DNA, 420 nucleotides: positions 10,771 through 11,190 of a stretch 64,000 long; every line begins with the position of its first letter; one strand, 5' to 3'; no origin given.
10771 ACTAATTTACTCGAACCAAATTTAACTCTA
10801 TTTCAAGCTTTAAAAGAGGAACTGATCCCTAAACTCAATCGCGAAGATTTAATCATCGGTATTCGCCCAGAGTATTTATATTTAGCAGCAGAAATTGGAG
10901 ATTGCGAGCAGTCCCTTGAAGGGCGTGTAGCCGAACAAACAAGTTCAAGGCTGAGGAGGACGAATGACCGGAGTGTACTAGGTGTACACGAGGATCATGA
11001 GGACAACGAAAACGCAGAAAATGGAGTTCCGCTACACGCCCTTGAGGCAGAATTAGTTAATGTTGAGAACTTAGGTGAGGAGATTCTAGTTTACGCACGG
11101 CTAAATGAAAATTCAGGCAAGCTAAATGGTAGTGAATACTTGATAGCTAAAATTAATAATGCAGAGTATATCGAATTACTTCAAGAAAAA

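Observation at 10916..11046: Full-length copies are exactly 121 bp with 5-bp flanking direct repeats, so an insertion adds 126 nt or 42 codons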

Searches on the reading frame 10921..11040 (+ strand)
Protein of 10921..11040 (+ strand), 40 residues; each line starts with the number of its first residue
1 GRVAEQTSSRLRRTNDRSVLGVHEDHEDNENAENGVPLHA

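Call 60: search_protein_representatives(protein=window:10921-11040:+)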
Query: 40 residues. Proteins with E-value up to 0.001 (for the whole library): 82; up to 1e-10: 26; up to 1e-30: 0. The best 82 are listed.
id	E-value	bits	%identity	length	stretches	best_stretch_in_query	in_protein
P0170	3.2e-16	72.7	77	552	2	4-36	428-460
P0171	4.1e-16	72.4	72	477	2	1-40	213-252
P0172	2.8e-14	66.8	78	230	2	1-40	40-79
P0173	2.8e-14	66.8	76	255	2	1-37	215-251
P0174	3.5e-14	66.5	83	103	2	1-40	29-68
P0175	6.0e-14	65.8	63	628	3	3-33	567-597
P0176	1.1e-13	65.0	76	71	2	4-34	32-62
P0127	2.3e-13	64.0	88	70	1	1-40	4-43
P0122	3.2e-13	63.6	85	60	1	1-40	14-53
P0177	8.5e-13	62.3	88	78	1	1-40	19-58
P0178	9.8e-13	62.1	81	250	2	1-36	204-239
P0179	2.0e-12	61.1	88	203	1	1-40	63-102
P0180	2.5e-12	60.9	85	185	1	1-40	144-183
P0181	2.7e-12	60.8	85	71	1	2-40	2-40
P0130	4.7e-12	60.0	82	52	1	1-40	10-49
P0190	4.5e-11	57.1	82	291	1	1-40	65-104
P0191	4.5e-11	57.1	82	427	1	1-40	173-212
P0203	4.3e-09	51.1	57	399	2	1-39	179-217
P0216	7.6e-07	44.2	75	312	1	1-36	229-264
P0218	1.8e-06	43.1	80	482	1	5-34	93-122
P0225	6.2e-06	41.5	74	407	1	3-36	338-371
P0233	4.1e-04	35.9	68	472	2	1-25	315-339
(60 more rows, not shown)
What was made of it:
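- Tried and rejected: The exhaustive search gave 82 cluster representatives (call 60).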

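Call 62: search_protein_families(library=pfam, proteins=[P0170, P0171, P0175, P0191, P0203, P0218, P0225, P0233, P0190, P0216], max_evalue=0.00001)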
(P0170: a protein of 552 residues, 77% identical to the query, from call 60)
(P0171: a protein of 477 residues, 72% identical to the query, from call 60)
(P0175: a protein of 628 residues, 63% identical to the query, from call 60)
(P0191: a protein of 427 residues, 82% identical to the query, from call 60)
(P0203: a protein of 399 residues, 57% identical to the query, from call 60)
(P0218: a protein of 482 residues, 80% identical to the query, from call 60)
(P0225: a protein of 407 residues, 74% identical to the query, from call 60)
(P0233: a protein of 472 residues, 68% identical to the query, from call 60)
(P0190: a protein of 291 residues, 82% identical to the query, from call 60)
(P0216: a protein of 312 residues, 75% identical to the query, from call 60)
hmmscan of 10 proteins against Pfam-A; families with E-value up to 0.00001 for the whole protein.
P0170 (552 aa): 7 families
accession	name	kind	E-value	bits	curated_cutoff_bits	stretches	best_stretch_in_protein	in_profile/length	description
PF13481.12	AAA_25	-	1.1e-19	71.3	27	1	71-250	14-195/195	AAA domain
PF06745.19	ATPase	-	1.2e-15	58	26.6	1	73-289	2-211/231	KaiC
PF03796.21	DnaB_C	-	5.6e-13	49.3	27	1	72-247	2-180/255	DnaB-like helicase C terminal domain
PF08423.17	Rad51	-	8.9e-10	38.7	22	1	68-252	4-182/244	Rad51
PF18073.7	Zn_ribbon_LapB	-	2.2e-09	37.3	25.7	1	6-32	1-27/28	Rubredoxin metal binding domain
PF25199.1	nSTAND_NTPase5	-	1.5e-06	28.5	34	1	63-158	13-108/145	Novel STAND NTPase 5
PF01637.24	ATPase_2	-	1.7e-06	28.4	33.2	1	90-232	20-146/225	ATPase domain predominantly from Archaea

P0171 (477 aa): 1 family
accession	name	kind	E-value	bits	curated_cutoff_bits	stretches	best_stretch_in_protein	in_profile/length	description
PF02350.25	Epimerase_2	-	2.1e-80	270.6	30.6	2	251-475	143-346/347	UDP-N-acetylglucosamine 2-epimerase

P0175 (628 aa): 1 family
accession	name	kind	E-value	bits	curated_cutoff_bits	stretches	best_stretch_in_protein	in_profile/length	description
PF13231.12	PMT_2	-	5.1e-12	46.7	26.1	1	101-210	52-160/160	Dolichyl-phosphate-mannose-protein mannosyltransferase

P0191 (427 aa): 5 families
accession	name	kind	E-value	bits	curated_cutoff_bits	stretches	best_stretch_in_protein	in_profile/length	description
PF00425.24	Chorismate_bind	-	7.4e-53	180.2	27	2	322-412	169-257/257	chorismate binding enzyme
PF18073.7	Zn_ribbon_LapB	-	1.7e-09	37.6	25.7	1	6-32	1-27/28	Rubredoxin metal binding domain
PF06745.19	ATPase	-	4e-09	36.6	26.6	1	73-145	2-75/231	KaiC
PF13481.12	AAA_25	-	7.6e-08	32.6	27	1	72-142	15-96/195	AAA domain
PF03796.21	DnaB_C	-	2.5e-06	27.5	27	1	72-137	2-67/255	DnaB-like helicase C terminal domain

P0203 (399 aa): 2 families
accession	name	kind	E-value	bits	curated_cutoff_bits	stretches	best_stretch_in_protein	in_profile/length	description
PF01300.24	Sua5_yciO_yrdC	-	1.2e-48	165.4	25.1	1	18-161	2-145/178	Telomere recombination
PF03481.19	Sua5_C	-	7.8e-20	72.2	22.9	1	253-387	2-135/136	Threonylcarbamoyl-AMP synthase, C-terminal domain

P0218 (482 aa): 1 family
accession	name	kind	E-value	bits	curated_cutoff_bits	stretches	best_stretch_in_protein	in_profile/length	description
PF13541.12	ChlI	-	6.6e-08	32.9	27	1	331-430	39-119/121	Subunit ChlI of Mg-chelatase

P0225 (407 aa): 2 families
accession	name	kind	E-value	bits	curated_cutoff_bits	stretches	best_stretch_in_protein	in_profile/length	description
PF13635.12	DUF4143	-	1.6e-37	129.1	28.1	1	168-328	2-159/160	Domain of unknown function (DUF4143)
PF13173.12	AAA_14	-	3.5e-24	85.7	27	1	2-119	7-127/129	AAA domain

P0233 (472 aa): 1 family
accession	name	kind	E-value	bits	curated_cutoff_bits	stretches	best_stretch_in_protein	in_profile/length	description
PF02086.21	MethyltransfD12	-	4.6e-09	36.8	22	1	350-453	146-253/253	D12 class N6 adenine-specific DNA methyltransferase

P0190 (291 aa): 0 families

P0216 (312 aa): 0 families
